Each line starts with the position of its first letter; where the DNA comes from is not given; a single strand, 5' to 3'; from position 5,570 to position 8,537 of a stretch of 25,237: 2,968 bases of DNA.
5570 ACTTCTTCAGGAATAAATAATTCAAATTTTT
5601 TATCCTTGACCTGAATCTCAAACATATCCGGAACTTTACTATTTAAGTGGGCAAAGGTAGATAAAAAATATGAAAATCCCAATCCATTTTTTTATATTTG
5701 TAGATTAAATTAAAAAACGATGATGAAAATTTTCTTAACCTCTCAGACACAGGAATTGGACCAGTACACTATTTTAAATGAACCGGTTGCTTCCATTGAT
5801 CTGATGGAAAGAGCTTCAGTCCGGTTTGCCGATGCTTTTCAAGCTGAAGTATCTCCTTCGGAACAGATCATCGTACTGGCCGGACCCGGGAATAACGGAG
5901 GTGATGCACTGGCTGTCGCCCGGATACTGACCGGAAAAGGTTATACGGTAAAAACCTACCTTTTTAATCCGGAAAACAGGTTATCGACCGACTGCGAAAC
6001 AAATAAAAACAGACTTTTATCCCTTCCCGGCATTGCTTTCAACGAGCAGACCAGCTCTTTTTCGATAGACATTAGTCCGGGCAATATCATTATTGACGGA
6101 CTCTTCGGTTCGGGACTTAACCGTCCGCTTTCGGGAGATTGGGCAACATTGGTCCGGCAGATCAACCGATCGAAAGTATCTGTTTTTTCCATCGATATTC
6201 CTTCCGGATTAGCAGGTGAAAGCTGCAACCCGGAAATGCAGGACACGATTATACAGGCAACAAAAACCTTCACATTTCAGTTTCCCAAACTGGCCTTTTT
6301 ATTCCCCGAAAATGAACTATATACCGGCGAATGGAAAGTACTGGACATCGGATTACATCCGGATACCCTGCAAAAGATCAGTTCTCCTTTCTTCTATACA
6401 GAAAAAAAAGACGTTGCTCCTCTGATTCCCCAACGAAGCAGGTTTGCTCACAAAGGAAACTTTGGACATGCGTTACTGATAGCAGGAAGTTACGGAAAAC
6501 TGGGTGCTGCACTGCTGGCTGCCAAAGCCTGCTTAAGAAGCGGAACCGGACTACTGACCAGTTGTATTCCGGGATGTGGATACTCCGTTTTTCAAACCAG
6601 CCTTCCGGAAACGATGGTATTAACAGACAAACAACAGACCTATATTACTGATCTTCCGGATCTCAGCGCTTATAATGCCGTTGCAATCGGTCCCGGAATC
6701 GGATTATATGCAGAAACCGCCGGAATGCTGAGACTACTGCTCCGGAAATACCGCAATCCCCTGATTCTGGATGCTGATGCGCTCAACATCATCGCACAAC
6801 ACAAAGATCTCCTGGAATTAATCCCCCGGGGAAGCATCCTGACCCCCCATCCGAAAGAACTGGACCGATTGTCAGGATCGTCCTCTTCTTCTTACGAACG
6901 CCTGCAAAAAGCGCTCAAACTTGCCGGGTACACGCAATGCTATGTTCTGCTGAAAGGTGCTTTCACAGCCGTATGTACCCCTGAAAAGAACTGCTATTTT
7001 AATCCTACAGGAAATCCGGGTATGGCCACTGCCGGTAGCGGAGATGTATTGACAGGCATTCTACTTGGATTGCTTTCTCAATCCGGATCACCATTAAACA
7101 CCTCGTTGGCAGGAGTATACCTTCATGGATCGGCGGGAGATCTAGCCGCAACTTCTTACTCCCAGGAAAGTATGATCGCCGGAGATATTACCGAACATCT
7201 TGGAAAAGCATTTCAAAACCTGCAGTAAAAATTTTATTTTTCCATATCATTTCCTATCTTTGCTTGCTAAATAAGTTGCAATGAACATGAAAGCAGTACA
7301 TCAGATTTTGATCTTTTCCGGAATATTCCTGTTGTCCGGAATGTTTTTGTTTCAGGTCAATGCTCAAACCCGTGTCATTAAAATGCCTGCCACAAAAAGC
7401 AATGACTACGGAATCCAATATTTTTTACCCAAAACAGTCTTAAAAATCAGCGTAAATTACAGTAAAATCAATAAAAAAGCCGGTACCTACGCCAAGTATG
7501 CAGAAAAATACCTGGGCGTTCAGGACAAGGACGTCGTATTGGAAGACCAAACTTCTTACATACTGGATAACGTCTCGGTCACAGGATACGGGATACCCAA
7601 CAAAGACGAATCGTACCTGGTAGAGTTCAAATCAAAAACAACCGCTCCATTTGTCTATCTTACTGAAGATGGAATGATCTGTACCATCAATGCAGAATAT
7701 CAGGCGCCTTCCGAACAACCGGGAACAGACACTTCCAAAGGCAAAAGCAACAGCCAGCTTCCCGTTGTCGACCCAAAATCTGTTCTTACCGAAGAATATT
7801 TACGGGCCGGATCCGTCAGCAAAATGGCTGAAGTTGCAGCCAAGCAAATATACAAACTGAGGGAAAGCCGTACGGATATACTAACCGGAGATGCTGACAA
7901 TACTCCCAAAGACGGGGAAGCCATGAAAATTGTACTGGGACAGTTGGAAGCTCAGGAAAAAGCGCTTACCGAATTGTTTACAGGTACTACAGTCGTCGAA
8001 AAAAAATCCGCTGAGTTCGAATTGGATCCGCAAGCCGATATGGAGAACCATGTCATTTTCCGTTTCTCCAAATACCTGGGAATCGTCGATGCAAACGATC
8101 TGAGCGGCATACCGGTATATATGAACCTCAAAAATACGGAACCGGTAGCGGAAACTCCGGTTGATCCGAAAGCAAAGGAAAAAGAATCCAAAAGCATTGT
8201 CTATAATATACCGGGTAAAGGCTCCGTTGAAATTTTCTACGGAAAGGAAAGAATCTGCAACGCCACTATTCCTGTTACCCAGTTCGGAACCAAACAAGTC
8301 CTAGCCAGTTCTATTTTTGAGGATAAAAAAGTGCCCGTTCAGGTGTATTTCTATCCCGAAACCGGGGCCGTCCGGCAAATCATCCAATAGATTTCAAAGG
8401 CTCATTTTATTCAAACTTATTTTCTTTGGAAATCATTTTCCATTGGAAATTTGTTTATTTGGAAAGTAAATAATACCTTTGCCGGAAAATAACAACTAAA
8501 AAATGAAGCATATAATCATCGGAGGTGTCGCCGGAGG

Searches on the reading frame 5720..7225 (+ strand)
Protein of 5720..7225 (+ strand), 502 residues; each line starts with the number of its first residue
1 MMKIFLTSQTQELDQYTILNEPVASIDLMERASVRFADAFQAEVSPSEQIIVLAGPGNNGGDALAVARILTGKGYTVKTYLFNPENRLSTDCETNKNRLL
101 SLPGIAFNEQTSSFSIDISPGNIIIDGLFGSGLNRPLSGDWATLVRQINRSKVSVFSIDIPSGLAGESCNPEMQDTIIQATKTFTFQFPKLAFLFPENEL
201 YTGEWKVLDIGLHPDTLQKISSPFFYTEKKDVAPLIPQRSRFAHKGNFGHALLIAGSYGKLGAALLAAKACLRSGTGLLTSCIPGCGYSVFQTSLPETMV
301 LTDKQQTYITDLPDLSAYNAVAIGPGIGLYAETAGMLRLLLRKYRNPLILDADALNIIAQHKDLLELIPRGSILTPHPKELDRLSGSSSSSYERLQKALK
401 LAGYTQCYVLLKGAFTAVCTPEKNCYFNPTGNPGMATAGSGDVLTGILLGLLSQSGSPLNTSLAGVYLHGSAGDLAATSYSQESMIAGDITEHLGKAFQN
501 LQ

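Call 22: search_protein_families(library=pfam, proteins=[window:5720-7225:+], max_evalue=0.0001)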
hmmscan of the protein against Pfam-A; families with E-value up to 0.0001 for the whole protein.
window:5720-7225:+ (502 aa): 2 families
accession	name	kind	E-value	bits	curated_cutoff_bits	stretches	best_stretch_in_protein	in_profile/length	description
PF01256.23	Carb_kinase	-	1.6e-53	182.1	27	1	252-493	2-239/242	NAD(P)H-hydrate dehydratase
PF03853.21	YjeF_N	-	2.6e-42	145.1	24.9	1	27-191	3-168/169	YjeF-related protein N-terminus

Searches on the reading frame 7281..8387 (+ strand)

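Call 3: search_protein_families(library=pfam, proteins=[window:7281-8387:+], max_evalue=0.01)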
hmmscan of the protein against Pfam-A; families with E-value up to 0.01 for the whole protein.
window:7281-8387:+ (369 aa): 1 family
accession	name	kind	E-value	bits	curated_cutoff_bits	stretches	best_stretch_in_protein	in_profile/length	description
PF16115.10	DUF4831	-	1.5e-112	376.3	27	1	43-364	1-317/318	Domain of unknown function (DUF4831)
